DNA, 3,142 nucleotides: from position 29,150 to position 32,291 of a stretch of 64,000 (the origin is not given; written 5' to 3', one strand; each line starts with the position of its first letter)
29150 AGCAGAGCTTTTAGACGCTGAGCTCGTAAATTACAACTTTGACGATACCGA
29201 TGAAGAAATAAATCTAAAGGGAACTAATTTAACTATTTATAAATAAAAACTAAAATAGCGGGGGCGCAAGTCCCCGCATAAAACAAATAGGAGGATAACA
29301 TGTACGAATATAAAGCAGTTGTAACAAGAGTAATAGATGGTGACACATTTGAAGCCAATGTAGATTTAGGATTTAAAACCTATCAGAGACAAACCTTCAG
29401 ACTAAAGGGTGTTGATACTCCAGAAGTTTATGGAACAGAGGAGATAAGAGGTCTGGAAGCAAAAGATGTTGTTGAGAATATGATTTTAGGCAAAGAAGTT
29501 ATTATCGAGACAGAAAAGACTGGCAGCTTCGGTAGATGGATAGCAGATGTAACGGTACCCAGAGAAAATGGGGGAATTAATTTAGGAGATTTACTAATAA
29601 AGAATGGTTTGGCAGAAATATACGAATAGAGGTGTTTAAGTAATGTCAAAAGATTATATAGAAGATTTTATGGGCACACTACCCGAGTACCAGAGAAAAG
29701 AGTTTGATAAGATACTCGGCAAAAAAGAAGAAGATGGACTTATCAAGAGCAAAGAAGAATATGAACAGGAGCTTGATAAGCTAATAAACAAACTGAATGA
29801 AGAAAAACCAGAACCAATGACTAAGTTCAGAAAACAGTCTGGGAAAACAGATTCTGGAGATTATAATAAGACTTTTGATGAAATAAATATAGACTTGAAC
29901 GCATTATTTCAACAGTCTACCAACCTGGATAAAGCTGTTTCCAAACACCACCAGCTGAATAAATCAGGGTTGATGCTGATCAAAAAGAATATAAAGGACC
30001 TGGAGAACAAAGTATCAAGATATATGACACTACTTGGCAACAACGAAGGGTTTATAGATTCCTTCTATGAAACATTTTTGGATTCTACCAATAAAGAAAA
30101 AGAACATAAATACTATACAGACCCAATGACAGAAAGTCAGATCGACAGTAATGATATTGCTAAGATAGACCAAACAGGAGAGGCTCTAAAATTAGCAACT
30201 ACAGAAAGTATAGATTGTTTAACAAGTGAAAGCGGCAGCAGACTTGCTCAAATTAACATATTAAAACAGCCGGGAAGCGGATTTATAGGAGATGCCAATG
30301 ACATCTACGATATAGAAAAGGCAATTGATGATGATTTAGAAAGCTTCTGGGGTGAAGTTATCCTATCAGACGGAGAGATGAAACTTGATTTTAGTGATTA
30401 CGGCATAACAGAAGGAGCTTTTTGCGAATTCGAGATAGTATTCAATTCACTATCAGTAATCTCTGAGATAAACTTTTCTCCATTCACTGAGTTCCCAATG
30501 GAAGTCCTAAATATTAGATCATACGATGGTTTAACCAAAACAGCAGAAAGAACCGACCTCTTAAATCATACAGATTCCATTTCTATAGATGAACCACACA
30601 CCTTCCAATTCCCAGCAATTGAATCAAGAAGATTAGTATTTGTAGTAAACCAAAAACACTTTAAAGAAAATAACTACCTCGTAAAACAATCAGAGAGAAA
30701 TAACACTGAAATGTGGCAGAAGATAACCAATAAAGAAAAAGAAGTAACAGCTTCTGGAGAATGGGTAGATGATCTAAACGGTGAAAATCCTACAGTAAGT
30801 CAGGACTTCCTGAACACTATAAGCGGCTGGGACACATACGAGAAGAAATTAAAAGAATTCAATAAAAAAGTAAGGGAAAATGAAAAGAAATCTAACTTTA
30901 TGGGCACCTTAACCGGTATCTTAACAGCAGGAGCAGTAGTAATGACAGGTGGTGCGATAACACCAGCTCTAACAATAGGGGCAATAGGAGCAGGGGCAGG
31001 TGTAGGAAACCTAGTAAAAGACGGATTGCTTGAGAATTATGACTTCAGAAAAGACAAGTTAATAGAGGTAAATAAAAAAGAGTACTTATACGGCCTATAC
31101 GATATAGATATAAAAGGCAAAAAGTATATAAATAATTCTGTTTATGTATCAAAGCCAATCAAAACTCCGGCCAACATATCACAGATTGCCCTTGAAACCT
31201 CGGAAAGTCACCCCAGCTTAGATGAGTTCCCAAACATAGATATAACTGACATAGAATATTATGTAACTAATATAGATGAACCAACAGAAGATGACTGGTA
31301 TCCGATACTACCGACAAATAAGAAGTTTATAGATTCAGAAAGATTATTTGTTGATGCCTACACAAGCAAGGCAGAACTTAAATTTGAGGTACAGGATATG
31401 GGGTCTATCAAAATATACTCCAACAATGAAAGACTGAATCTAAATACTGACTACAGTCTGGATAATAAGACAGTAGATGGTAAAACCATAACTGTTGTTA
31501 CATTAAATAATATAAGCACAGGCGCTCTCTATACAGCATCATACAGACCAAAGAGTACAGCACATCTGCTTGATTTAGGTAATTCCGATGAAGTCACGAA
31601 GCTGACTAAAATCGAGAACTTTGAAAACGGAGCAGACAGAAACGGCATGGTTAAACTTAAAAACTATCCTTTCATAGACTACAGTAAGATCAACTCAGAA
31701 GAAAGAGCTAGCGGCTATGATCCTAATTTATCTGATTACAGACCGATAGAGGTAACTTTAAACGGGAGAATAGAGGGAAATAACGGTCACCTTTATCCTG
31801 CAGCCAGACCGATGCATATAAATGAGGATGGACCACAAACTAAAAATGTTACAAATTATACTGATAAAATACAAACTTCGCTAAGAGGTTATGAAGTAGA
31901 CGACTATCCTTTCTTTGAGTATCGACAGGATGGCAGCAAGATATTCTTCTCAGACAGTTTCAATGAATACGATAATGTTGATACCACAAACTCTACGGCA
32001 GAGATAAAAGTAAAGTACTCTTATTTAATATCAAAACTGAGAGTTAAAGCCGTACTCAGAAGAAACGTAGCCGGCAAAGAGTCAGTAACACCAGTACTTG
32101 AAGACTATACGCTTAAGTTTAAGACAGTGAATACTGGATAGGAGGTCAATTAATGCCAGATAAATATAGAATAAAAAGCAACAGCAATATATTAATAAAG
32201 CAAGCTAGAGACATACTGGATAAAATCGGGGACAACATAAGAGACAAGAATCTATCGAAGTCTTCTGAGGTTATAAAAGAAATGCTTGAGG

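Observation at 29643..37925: Tandem array of five paralogs with a conserved ~130-aa N-terminal domain, two with glycine-zipper membrane-like segments, between the nuclease and the lysis cassette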

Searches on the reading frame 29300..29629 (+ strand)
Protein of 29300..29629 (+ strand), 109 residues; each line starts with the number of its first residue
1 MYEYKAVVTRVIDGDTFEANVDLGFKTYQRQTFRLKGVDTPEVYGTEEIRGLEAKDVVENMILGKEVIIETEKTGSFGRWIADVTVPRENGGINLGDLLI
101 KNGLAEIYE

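Call 5: search_protein_families(library=pfam, proteins=[window:29300-29629:+], max_evalue=1)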
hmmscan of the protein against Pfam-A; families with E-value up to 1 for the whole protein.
window:29300-29629:+ (109 aa): 3 families
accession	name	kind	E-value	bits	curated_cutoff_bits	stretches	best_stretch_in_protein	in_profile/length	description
PF00565.23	SNase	-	7.6e-11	42.9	21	1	32-109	1-78/107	Staphylococcal nuclease homologue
PF16760.10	CBM53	-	0.092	13.5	27.6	0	73-93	35-55/57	Starch/carbohydrate-binding module (family 53)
PF20204.3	DUF6566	-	0.12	13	26.7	1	66-93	12-38/78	Domain of unknown function (DUF6566)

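Call 6: search_protein_families(library=phrogs, proteins=[window:29300-29629:+], max_evalue=1)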
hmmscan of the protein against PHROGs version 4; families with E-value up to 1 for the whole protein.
window:29300-29629:+ (109 aa): 4 families
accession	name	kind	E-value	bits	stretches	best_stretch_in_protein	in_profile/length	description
phrog_452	-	DNA, RNA and nucleotide metabolism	1.5e-29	104.2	1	1-108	66-177/201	endonuclease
phrog_8809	-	unknown function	1.8e-10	39.5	1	4-108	1099-1204/2317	-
phrog_20876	-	DNA, RNA and nucleotide metabolism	9.2e-07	29.1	1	6-106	168-270/395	nuclease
phrog_18798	-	unknown function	0.00058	21.2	1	5-105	6-101/124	-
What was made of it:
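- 29300..29629 (+): Context: SNase-type nuclease upstream of the array. Pfam SNase 7.6e-11 and phrog_452 1.5e-29 (calls 5, 6).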

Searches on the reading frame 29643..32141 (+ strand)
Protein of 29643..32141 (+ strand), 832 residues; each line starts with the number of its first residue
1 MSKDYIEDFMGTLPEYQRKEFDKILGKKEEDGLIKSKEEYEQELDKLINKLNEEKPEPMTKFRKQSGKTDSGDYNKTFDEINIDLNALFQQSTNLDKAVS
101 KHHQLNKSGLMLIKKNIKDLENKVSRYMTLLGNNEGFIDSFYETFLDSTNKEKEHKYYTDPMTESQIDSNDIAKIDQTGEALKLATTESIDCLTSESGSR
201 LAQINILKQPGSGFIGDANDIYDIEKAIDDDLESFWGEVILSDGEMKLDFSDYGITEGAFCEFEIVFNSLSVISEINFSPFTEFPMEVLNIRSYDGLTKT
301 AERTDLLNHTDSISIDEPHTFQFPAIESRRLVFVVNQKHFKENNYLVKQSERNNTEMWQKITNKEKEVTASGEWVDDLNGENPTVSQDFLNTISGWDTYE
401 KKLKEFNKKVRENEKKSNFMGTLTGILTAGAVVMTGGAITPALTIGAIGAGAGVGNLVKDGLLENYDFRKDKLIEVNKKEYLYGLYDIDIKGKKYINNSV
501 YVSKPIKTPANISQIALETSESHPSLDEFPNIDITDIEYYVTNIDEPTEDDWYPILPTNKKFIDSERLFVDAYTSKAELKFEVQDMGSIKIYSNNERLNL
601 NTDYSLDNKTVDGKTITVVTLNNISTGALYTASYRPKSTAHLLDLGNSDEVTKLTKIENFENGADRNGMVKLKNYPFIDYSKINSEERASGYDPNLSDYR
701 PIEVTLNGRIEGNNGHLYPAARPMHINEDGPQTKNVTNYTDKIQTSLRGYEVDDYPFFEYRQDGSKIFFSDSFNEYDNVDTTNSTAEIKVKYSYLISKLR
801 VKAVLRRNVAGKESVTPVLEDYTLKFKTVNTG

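Call 5: search_protein_families(library=pfam, proteins=[window:29643-32141:+], max_evalue=1)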
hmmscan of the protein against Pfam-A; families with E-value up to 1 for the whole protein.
window:29643-32141:+ (832 aa): 0 families

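Call 6: search_protein_families(library=phrogs, proteins=[window:29643-32141:+], max_evalue=1)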
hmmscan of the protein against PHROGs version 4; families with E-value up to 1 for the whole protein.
window:29643-32141:+ (832 aa): 6 families
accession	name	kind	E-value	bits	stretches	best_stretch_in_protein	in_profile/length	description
phrog_20243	-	head and packaging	6.9e-138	461.9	1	5-829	3-760/761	virion structural protein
phrog_21108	-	head and packaging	2.7e-11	42.3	2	475-567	470-560/1867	virion structural protein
phrog_19683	-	head and packaging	1.1e-06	28.2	2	479-578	307-396/761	virion structural protein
phrog_594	-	unknown function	0.019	16.4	1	389-457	16-80/85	-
phrog_23329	-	unknown function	0.037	14.5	1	67-98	152-183/283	-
phrog_17677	-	unknown function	0.13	13.3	0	187-237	83-133/157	-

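Call 7: search_dna_similar(query=window:29643-32141:+, collection=phages, mode=protein, max_rows=30)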
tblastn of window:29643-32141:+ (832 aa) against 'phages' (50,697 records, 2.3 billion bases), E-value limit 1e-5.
Records with a match: 6; places in all: 8; records where one place covers at least 80% of the query: 4.
Best place of each record, by identity: <60% 6.
By first word of the organism name: Bacillus 5; Moorella 1.
By host as written in the record: Bacillus thuringiensis 2; Bacillus australimaris sKR4M-27 1; Moorella thermoacetica DSM 103132 1; Bacillus cereus BC102p 1; Bacillus cereus 1.
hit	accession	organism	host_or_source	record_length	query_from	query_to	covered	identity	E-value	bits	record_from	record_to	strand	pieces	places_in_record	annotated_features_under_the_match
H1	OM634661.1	Bacillus phage vB_BauM_KLEB27-3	Bacillus australimaris sKR4M-27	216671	4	829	87%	32.4%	5e-51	352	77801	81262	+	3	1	structural protein (x2) | hypothetical protein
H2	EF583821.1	Bacillus phage 0305phi8-36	Bacillus thuringiensis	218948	41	829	82%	30.3%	1e-36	294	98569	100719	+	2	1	ORF171: virion structural protein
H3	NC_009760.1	Bacillus phage 0305phi8-36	Bacillus thuringiensis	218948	41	829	82%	30.3%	1e-36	294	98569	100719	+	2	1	ORF171: virion structural protein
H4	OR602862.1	Moorella phage MTATph1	Moorella thermoacetica DSM 103132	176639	5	829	85%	28.0%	4e-33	260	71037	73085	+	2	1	virion structural protein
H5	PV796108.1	Bacillus phage Edson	Bacillus cereus BC102p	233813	258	829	55%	32.3%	2e-41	231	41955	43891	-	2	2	hypothetical protein (x2)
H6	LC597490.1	Bacillus phage vB_BceM_WH1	Bacillus cereus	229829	258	829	55%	31.3%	7e-39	224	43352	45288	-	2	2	virion structural protein_gp071 | hypothetical protein_gp072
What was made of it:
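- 29643..32141 (+): Paralog A (832 aa), orthologue of 0305phi8-36 gp171. phrog_20243 6.9e-138 (call 6). tblastn to gp171 and to the KLEB27-3, MTATph1, Edson and WH1 orthologues (call 7).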

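Call 17: find_homologous_proteins(query=window:29643-32141:+, max_evalue=0.001)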
Query window:29643-32141:+ (832 aa): 4 proteins with E <= 0.001 among 8000 candidates.
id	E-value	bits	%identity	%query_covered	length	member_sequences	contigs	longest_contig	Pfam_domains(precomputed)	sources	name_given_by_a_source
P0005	0.0e+0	1256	67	100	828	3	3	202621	-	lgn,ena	-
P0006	1.2e-277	942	53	100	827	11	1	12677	-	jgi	jgi:hypothetical protein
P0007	3.8e-71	259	29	96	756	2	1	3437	-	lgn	-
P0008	1.2e-70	257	33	39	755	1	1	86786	-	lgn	-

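Call 41: find_encoding_contigs(protein=P0005, flank=10000, max_places=3)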
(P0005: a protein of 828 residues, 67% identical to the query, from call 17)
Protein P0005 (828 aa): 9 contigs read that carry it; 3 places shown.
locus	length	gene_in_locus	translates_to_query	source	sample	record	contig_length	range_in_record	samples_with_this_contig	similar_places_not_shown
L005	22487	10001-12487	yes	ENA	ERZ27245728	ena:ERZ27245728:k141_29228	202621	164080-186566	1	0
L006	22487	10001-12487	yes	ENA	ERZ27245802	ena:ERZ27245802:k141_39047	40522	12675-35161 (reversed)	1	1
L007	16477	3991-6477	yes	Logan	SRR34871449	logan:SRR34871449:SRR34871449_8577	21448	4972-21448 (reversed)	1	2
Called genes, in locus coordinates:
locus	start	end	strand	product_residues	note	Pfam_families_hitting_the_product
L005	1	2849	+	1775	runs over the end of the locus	PF17892:Cadherin_5 (faint), PF00041:fn3 (weak), PF17963:Big_9 (weak)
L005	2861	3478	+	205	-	PF21939:Gp10_C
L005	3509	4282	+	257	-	-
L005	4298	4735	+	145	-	-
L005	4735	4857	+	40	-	-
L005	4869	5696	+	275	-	-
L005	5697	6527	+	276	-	PF21939:Gp10_C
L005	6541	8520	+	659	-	-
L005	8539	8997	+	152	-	-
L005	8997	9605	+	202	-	-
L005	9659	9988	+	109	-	PF00565:SNase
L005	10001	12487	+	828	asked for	-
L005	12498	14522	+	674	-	-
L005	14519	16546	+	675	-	-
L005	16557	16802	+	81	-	-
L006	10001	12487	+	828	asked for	-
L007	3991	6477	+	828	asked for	-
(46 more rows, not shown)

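Call 73: predict_structure(alignment_id=A6)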
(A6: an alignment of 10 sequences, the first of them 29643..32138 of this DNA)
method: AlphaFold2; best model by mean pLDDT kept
length: 832 residues; sequences in the alignment: 10
mean_pLDDT: 65.0   pTM: 0.61
mean pLDDT of the five models: 65.0, 63.6, 62.9, 62.8, 62.2
residues with pLDDT >= 90: 119; 70-90: 292; 50-70: 165; < 50: 256
segments of 3 or more residues with pLDDT < 50: 1-10, 54-74, 84-112, 212-218, 346-475, 722-754, 771-783
pLDDT, mean of each block of 10 residues (from residue 1): 38 63 77 77 74 39 34 46 47 43 40 53 54 61 76 84 76 79 90 83 81 45 72 67 55 65 89 88 79 88 85 80 90 83 52 41 32 31 29 33 44 41 29 23 26 30 33 51 78 91 86 88 77 86 83 91 89 90 91 89 92 83 88 91 76 75 60 80 69 60 67 57 38 32 36 49 69 41 61 82 89 89 82 38
secondary structure, 60 per line:
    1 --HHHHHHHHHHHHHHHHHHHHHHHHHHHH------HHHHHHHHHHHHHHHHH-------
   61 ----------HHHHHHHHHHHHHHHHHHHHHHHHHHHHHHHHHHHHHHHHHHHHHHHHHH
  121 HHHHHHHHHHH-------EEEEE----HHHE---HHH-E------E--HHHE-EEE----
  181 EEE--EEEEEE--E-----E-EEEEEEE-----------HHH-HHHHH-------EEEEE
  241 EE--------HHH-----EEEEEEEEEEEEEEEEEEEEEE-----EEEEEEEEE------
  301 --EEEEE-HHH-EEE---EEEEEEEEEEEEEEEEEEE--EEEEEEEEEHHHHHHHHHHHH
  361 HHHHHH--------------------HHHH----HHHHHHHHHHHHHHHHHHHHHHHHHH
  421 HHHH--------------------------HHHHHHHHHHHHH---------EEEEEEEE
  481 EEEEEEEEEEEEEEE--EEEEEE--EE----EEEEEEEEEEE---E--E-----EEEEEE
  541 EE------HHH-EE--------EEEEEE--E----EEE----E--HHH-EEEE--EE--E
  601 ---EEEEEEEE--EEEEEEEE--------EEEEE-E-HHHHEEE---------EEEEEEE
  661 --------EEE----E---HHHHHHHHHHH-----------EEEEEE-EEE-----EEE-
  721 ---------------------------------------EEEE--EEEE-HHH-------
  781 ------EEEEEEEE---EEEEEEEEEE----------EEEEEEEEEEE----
elements in order (helices of 4 or more, strands of 3 or more residues): H3-30 H37-53 H71-131 E139-143 E174-176 E181-183 E186-191 E202-208 H224-228 E236-242 E259-280 E286-294 E303-307 E313-315 E319-337 E340-348 H349-366 H387-390 H395-424 H451-463 E473-495 E498-503 E512-522 E535-542 E563-568 E576-578 E590-593 E604-611 E614-621 E630-634 H638-641 E642-644 E654-660 E669-671 H680-690 E702-707 E709-711 E717-719 E760-763 E766-769 E787-794 E798-807 E818-828
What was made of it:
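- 29643..32141 (+): AlphaFold model: helices 3-53 and 71-131, jelly roll about 236-348 plus 473-503, further beta domains to 828 (call 73).
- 30687..31058 (+): Clade-specific insertion in A (aa 349-472), in the loop before the last jelly-roll strand. AlphaFold pLDDT is 23-44 here (call 73).
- AlphaFold gives the insert no confident structure (call 73).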

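Call 76: fold_search(model_id=the predicted structure, library=viral)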
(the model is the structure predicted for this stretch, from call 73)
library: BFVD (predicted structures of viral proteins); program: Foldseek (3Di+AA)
matches with E <= 10: 638; with E <= 0.001: 24
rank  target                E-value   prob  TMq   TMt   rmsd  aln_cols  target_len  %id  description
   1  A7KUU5                3.4e-58  1.00  0.60  0.65  14.4       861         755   26  (no name in the UniProt tables at hand)
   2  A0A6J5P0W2            3.6e-39  1.00  0.32  0.30  33.0       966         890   17  Uncharacterized protein [uncultured Caudovirales phage]
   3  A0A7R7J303            3.8e-24  1.00  0.24  0.38  21.4       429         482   26  (no name in the UniProt tables at hand)
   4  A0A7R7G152            1.7e-22  1.00  0.34  0.40  26.0       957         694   10  (no name in the UniProt tables at hand)
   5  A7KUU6                1.3e-21  1.00  0.37  0.50  17.2       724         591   13  (no name in the UniProt tables at hand)
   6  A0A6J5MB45            6.1e-19  1.00  0.32  0.36  26.5       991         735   12  Uncharacterized protein [uncultured Caudovirales phage]
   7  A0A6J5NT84            1.4e-16  1.00  0.30  0.26  27.2      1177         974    9  Uncharacterized protein [uncultured Caudovirales phage]
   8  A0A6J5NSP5            1.7e-16  1.00  0.34  0.46  19.5       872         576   10  Uncharacterized protein [uncultured Caudovirales phage]
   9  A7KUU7                8.0e-16  1.00  0.18  0.21  35.4       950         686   12  (no name in the UniProt tables at hand)
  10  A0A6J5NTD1            9.8e-15  1.00  0.25  0.30  38.8       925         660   10  Uncharacterized protein [uncultured Caudovirales phage]
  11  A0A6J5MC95            1.1e-13  1.00  0.26  0.27  49.9       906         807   10  Uncharacterized protein [uncultured Caudovirales phage]
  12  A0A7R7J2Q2            3.2e-12  1.00  0.28  0.51  10.2       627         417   10  (no name in the UniProt tables at hand)
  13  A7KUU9                4.4e-11  1.00  0.27  0.50  12.1       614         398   10  (no name in the UniProt tables at hand)
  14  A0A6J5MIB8            1.2e-08  1.00  0.28  0.50  12.5       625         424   10  Uncharacterized protein [uncultured Caudovirales phage]
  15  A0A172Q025            4.2e-07  1.00  0.21  0.24  38.4       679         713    9  Uncharacterized protein [Acinetobacter phage vB_AbaM_ME3]
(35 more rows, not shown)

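Call 89: search_protein_families(library=ncbifam, proteins=[window:29643-32141:+], max_evalue=0.1)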
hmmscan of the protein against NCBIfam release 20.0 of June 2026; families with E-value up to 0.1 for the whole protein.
window:29643-32141:+ (832 aa): 0 families

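Call 90: search_solved_structures(query=window:29643-32141:+, max_evalue=1)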
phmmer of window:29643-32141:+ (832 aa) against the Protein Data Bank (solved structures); distinct sequences matched with E-value up to 1: 2.
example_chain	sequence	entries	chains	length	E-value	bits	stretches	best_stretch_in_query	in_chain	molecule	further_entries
1jad_A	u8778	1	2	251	0.45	12.2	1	18-132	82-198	phospholipase C beta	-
8hlo_A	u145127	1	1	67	0.78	11.4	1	210-248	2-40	Arf-GAP with SH3 domain, ANK repeat and PH domain-containing protein 1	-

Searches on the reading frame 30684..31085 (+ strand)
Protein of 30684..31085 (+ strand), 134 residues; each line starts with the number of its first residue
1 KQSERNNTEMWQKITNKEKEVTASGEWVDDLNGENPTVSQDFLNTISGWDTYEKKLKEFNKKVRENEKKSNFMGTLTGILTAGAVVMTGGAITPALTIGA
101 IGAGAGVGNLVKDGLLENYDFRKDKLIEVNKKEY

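Call 96: search_protein_families(library=phrogs, proteins=[window:30684-31085:+], max_evalue=10)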
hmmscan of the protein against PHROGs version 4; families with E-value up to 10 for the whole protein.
seq(134 aa): 6 families
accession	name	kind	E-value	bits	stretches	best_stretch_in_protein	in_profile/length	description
phrog_594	-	unknown function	0.0021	19.5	1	42-110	16-80/85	-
phrog_1533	-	tail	0.021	13.3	1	6-101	162-247/1688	tail length tape measure protein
phrog_36950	-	unknown function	0.071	14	1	66-114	74-121/136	-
phrog_2928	-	other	0.09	12.8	1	3-68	380-444/475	tryptophan halogenase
phrog_11022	-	unknown function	0.12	13.6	1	50-132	137-217/227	-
phrog_38271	-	unknown function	4.2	8.6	0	49-86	6-43/48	-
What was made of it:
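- It has a faint resemblance to tape-measure and phrog_594 segments (call 96).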

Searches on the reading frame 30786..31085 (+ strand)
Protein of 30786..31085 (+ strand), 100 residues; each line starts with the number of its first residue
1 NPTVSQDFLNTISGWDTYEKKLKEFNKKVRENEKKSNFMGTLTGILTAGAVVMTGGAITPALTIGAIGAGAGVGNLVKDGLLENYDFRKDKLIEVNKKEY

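Call 97: search_dna_similar(query=window:30786-31085:+, collection=phages, mode=protein, max_evalue=1, max_rows=20)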
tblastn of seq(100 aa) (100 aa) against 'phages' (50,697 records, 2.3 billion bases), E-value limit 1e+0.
No match.
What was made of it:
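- Tried and rejected: PHROGs gave only weak hits (call 96). tblastn of A's insert found no match (call 97).
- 30687..31058 (+): No tblastn match in cultured phages (call 97).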
